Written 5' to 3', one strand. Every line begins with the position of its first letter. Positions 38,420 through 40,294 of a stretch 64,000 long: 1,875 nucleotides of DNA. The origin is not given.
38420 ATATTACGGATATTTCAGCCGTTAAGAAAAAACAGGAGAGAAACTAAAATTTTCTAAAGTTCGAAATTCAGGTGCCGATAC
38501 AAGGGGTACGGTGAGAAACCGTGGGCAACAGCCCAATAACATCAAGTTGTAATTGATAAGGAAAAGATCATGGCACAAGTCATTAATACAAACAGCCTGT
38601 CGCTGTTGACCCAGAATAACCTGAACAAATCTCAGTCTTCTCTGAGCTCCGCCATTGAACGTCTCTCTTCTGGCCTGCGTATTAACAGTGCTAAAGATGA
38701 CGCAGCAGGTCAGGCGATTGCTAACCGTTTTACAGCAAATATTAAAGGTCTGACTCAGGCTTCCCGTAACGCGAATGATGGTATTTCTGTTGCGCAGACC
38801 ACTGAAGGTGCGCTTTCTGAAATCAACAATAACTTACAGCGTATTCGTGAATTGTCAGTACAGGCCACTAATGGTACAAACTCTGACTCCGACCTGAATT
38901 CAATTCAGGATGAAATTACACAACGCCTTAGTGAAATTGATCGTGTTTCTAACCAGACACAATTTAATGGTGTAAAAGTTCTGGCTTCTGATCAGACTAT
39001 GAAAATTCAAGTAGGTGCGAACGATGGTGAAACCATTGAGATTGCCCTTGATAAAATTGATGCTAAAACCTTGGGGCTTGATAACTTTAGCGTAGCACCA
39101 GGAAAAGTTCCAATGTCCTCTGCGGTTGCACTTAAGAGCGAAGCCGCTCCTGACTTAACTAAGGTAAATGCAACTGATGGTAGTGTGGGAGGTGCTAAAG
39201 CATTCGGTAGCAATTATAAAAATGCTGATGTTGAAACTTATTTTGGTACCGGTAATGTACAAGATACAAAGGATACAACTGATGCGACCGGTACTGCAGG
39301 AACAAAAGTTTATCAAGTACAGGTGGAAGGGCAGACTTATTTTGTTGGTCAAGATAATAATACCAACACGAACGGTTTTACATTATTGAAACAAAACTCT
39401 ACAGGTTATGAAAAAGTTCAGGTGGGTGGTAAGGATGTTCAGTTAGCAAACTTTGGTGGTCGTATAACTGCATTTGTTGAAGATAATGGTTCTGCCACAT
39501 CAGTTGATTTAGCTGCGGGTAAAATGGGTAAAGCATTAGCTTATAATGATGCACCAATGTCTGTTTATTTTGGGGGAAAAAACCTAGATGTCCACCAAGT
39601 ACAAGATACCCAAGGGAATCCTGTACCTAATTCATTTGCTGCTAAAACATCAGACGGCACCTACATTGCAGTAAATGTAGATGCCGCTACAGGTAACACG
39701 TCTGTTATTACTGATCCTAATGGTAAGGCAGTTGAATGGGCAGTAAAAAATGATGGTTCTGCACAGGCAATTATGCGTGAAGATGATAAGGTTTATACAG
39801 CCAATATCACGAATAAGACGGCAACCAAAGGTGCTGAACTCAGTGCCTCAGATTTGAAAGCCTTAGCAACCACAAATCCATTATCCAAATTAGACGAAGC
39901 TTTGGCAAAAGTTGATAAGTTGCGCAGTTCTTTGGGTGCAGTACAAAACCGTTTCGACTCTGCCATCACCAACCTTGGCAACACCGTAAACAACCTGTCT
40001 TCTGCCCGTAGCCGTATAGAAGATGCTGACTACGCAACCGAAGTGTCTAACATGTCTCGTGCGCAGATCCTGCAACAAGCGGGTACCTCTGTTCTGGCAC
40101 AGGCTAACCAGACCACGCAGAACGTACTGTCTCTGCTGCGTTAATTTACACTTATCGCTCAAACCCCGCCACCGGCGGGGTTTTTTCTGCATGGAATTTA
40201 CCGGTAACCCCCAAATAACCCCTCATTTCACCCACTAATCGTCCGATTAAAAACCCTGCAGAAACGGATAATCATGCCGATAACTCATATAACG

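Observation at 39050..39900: fliC central domain is divergent and determines the H serotype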

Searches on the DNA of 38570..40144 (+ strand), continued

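Call 30: search_dna_similar(query=window:38570-39080:+, collection=ecoli_genomes, mode=distant, max_rows=45, rows=spread)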
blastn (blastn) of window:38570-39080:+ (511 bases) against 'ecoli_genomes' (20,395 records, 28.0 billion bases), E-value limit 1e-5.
Records with a match: 5376; places in all: 5431; records where one place covers at least 80% of the query: 5362.
Genomes with a match: 5375 of 5426; with a place that covers at least 80% of the query: 5361. Places per genome that has any: lowest 1, median 1, highest 2. On chromosomes: 5428 places; on plasmids: 3.
Best place of each record, by identity: >=99% 136; 95-99% 1; 90-95% 1; 80-90% 722; 60-80% 4516.
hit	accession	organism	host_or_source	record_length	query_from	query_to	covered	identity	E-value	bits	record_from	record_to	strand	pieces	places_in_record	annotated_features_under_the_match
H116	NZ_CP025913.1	Escherichia coli strain 203740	Homo sapiens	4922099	1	511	100%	100.0%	0e+0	922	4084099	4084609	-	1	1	flagellin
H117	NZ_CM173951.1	Escherichia coli strain E66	Homo sapiens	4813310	1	511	100%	100.0%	0e+0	922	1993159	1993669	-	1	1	flagellin N-terminal helical domain-containing protein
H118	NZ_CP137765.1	Escherichia coli strain GCEC19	missing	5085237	1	500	98%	86.8%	8e-170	605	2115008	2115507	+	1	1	flagellin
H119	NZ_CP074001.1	Escherichia coli strain PM4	Pig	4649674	1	500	98%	86.4%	4e-167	596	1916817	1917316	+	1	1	flagellin N-terminal helical domain-containing protein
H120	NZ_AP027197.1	Escherichia coli strain 02E060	Homo sapiens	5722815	1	500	98%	86.2%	2e-165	591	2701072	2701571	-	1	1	flagellin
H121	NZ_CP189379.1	Escherichia coli strain AR62.2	dog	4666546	1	500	98%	84.4%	1e-153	551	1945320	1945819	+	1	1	flagellin N-terminal helical domain-containing protein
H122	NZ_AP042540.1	Escherichia coli strain OkiPb01689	bovine feces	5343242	1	500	98%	84.0%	8e-151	542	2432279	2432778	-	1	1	flagellin N-terminal helical domain-containing protein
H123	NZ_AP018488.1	Escherichia coli O157:H7 strain PV15-279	Homo sapiens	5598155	1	509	100%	77.7%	4e-110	407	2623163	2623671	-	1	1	FliC/FljB family flagellin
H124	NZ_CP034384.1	Escherichia coli O157:H7 strain FRIK804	Calf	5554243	1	509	100%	77.7%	4e-110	407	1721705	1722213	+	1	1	FliC/FljB family flagellin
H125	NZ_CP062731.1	Escherichia coli O157:H7 strain Z1768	Bovine Faeces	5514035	1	509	100%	77.7%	4e-110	407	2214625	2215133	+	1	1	FliC/FljB family flagellin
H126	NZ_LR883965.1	Escherichia coli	Vulpes vulpes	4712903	1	509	100%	77.7%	4e-110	407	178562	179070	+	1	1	FliC/FljB family flagellin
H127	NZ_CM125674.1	Escherichia coli strain 2022N21-074-17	not applicable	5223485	1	509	100%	77.5%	2e-108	402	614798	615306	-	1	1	FliC/FljB family flagellin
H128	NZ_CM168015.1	Escherichia coli strain PEC209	Sus scrofa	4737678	1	509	100%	77.0%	3e-105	391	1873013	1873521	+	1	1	FliC/FljB family flagellin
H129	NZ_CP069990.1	Escherichia coli strain FDAARGOS_1304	Homo sapiens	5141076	1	509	100%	76.8%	4e-103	384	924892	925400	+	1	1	FliC/FljB family flagellin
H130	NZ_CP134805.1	Escherichia coli strain E7-1N7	agricultural environment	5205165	1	509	100%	76.6%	5e-102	379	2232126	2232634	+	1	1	FliC/FljB family flagellin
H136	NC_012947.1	Escherichia coli 'BL21-Gold(DE3)pLysS AG' strain ...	-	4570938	1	505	99%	76.0%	1e-96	361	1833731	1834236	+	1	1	fliC: H48 family flagellin FliC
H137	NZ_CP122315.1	Escherichia coli strain HT-947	missing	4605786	1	505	99%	76.0%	1e-96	361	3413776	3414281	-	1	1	fliC: H48 family flagellin FliC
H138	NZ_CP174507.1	Escherichia coli strain Trp01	lab stock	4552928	1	505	99%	76.0%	1e-96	361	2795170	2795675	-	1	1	fliC: H48 family flagellin FliC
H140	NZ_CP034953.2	Escherichia coli strain MT102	missing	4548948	1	505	99%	75.6%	8e-94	352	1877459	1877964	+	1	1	fliC: H48 family flagellin FliC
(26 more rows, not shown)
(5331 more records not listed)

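Call 58: get_annotated_region(hit=H118, flank=3000)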
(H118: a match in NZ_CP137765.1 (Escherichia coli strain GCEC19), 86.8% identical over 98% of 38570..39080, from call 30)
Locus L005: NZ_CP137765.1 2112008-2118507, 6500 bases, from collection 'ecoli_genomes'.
description: Escherichia coli strain GCEC19 chromosome, complete genome
organism: Escherichia coli strain GCEC19 (NCBI taxid 562)
replicon: chromosome; assembly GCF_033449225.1
host: -; source: missing; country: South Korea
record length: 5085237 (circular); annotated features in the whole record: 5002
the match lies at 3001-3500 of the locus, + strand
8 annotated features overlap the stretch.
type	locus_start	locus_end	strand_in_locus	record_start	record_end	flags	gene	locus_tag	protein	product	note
CDS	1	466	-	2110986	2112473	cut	amyA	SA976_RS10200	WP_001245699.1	alpha-amylase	-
CDS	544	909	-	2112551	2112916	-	fliT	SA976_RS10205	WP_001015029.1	flagella biosynthesis regulatory protein FliT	-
CDS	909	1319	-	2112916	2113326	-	fliS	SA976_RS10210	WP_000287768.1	flagellar export chaperone FliS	-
CDS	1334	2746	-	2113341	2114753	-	fliD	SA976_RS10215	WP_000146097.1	flagellar filament capping protein FliD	-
CDS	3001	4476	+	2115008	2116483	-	-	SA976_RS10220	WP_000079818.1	flagellin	-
CDS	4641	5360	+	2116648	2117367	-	fliA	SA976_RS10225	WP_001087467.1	RNA polymerase sigma factor FliA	-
CDS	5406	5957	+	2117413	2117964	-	fliZ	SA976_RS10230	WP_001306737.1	flagella biosynthesis regulatory protein FliZ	-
CDS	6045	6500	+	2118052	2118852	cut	tcyJ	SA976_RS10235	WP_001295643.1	cystine ABC transporter substrate-binding protein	-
